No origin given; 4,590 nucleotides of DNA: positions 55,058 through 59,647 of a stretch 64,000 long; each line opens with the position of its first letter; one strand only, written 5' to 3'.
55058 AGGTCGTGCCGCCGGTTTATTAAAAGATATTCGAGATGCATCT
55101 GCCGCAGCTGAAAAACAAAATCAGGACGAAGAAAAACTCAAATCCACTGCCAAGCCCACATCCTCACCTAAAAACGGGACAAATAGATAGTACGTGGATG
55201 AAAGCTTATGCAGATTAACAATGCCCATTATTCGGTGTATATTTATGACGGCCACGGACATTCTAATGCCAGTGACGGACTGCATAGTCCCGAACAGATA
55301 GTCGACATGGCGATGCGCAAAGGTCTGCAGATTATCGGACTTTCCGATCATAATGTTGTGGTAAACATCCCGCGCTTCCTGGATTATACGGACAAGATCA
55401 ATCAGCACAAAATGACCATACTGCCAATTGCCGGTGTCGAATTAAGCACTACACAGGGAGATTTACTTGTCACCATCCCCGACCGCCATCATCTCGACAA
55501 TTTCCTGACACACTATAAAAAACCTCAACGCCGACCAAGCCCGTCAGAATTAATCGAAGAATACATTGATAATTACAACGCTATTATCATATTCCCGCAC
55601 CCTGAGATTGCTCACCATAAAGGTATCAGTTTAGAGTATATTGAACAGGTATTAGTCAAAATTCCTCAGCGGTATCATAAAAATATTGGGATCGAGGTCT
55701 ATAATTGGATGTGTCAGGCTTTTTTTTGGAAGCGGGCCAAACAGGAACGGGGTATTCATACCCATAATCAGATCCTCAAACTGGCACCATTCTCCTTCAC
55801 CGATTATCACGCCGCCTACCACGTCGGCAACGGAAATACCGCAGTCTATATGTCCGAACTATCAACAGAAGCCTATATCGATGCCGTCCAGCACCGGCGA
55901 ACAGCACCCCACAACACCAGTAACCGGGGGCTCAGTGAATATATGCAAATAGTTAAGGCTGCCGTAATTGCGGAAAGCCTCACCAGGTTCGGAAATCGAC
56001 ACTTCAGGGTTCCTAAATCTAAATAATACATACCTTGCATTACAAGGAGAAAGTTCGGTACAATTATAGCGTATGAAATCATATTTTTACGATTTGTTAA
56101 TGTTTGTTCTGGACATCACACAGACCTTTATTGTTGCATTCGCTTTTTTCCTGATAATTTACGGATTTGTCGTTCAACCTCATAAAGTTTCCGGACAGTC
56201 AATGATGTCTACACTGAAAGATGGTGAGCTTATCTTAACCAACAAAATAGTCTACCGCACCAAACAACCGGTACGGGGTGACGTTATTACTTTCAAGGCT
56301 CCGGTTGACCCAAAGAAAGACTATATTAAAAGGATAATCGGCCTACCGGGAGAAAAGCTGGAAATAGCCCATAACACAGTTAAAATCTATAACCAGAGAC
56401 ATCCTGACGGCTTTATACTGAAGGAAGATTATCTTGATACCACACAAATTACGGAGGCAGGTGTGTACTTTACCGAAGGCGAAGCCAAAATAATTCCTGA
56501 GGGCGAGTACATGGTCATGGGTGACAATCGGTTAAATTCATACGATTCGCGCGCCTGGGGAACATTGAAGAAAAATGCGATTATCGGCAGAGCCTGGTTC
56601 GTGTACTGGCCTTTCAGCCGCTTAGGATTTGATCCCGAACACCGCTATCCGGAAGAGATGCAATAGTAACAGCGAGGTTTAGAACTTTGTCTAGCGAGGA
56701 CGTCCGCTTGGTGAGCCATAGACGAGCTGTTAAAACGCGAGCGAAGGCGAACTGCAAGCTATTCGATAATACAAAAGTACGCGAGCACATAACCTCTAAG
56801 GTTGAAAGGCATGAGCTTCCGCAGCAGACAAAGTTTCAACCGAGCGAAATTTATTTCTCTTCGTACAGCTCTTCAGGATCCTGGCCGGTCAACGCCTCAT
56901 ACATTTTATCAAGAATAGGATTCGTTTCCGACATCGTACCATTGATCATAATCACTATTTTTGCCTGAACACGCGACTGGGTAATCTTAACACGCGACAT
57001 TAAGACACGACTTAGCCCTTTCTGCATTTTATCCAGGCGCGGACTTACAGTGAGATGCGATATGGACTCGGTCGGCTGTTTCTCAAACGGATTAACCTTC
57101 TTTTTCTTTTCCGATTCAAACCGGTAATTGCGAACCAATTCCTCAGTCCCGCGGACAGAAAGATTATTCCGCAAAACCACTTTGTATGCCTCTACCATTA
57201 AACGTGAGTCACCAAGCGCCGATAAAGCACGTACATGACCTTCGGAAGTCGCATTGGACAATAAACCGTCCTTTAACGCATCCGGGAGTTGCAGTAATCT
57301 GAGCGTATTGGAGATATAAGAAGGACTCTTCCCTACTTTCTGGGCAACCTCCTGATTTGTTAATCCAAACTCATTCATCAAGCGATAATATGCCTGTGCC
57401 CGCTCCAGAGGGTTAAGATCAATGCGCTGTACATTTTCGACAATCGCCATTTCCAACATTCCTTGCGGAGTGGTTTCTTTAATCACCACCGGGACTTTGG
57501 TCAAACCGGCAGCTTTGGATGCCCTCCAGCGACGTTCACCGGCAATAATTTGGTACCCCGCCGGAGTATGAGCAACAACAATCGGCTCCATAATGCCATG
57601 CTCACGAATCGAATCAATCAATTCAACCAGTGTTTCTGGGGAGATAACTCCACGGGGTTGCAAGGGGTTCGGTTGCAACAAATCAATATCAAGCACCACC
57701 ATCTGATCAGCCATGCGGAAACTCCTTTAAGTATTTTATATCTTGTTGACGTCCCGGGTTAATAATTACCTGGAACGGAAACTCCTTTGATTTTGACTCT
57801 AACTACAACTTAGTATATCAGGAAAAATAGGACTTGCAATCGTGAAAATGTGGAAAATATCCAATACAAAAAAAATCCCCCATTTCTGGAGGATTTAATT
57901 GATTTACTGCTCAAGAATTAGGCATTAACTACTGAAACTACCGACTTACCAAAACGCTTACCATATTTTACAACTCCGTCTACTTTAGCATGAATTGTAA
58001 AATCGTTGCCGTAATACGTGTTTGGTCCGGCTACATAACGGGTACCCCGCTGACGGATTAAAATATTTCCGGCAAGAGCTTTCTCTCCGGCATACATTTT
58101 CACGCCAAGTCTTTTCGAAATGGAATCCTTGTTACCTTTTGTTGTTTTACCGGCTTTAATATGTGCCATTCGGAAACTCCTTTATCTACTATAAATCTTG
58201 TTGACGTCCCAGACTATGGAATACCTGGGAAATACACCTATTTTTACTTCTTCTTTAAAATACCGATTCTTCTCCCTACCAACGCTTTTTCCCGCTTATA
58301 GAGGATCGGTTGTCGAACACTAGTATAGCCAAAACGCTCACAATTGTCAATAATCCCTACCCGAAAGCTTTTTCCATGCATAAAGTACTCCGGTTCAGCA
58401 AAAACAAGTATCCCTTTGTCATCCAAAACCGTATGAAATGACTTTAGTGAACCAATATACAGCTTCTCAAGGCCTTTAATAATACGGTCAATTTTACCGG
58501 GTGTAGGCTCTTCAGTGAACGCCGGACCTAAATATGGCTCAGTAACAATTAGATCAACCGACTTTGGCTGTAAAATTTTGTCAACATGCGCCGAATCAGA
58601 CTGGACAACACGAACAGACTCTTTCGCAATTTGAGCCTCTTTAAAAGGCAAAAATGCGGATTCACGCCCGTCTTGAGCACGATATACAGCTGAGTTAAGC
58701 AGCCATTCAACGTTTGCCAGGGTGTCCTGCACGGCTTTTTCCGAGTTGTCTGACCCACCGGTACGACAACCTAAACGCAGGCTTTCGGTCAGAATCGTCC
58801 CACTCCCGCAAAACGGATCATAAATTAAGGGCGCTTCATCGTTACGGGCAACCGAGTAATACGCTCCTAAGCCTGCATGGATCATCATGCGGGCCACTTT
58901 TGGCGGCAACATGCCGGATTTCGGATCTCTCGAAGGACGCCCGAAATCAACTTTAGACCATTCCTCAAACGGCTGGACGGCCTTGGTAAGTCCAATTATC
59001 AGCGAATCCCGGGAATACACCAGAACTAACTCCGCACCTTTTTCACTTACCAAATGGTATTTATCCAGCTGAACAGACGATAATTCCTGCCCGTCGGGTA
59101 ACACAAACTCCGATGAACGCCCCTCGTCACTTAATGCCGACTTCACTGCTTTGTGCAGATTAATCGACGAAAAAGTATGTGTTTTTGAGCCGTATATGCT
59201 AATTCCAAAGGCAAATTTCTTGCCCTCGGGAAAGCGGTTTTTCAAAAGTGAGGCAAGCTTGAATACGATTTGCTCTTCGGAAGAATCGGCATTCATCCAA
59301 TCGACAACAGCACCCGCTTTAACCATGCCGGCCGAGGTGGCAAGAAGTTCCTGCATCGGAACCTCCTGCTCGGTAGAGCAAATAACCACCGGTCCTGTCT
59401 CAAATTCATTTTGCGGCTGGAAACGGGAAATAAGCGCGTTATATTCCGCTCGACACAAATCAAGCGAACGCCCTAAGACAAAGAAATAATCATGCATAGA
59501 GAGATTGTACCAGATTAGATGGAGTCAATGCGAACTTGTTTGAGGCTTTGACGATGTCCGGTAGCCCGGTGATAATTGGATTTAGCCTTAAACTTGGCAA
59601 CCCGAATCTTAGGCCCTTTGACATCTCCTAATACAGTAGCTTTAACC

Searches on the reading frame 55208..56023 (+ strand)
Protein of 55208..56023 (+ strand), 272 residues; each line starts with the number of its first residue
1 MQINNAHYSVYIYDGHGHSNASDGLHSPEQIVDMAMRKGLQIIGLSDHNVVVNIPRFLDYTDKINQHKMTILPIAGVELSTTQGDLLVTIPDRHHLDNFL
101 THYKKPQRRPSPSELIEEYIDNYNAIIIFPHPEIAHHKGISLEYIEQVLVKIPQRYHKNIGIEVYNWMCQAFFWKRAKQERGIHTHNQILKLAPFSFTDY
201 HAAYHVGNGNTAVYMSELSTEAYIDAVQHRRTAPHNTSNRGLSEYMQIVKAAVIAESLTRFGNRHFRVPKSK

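Call 92: search_protein_families(library=pfam, proteins=[window:55208-56023:+], max_evalue=0.00001)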
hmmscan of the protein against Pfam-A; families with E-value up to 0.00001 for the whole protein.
window:55208-56023:+ (272 aa): 1 family
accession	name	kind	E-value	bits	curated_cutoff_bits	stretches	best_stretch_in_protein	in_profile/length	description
PF02811.25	PHP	-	5.3e-11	43.6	26.4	1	14-124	1-119/164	PHP domain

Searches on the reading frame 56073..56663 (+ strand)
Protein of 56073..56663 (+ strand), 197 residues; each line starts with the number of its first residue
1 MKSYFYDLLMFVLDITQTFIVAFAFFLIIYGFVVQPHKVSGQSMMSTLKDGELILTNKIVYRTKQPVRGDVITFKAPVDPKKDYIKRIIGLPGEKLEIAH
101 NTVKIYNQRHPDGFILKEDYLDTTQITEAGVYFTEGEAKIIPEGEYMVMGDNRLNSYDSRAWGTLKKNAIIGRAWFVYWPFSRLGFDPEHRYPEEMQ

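Call 93: search_protein_families(library=pfam, proteins=[window:56073-56663:+], max_evalue=0.00001)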
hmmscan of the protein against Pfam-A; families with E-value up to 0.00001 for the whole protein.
window:56073-56663:+ (197 aa): 1 family
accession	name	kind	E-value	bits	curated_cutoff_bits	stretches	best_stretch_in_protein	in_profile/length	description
PF10502.14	Peptidase_S26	-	6.2e-47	160.1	22.9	1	15-179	4-168/168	Signal peptidase, peptidase S26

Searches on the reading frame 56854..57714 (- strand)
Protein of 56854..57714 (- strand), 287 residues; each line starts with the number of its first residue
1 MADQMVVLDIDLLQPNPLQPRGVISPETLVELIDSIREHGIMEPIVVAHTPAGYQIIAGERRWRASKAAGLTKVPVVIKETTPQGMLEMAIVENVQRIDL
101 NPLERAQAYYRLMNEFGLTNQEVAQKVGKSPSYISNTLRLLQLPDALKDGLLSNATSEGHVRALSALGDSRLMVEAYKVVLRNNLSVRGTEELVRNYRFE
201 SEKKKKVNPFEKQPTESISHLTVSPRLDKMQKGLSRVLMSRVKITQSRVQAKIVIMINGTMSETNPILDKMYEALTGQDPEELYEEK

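Call 92: search_protein_families(library=pfam, proteins=[window:56854-57714:-], max_evalue=0.00001)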
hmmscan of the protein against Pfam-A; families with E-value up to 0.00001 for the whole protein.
window:56854-57714:- (287 aa): 2 families
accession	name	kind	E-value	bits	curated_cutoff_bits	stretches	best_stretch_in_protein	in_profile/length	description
PF02195.25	ParB_N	-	2.6e-31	108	26.3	1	5-96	3-95/95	ParB N-terminal domain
PF17762.8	HTH_ParB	-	3.1e-31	108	22.6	1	99-197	2-100/102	ParB HTH domain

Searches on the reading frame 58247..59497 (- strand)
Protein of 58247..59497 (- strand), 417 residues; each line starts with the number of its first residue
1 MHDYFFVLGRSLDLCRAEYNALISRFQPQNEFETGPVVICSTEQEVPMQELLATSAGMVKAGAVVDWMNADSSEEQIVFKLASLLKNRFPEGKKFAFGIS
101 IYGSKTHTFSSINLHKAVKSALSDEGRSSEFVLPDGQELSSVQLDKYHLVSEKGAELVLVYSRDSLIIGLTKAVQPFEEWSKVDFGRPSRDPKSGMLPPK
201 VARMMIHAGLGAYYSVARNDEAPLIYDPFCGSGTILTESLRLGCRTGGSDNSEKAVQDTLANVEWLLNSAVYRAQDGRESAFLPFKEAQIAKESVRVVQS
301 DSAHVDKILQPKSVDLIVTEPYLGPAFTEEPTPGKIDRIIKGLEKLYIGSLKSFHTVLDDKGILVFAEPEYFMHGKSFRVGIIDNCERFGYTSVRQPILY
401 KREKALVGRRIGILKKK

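Call 92: search_protein_families(library=pfam, proteins=[window:58247-59497:-], max_evalue=0.00001)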
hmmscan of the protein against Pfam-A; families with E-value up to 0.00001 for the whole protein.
window:58247-59497:- (417 aa): 1 family
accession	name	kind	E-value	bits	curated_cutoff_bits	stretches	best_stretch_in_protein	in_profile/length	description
PF01170.24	UPF0020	-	3.3e-06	27.4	22.3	0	218-369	25-167/197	RMKL-like, methyltransferase domain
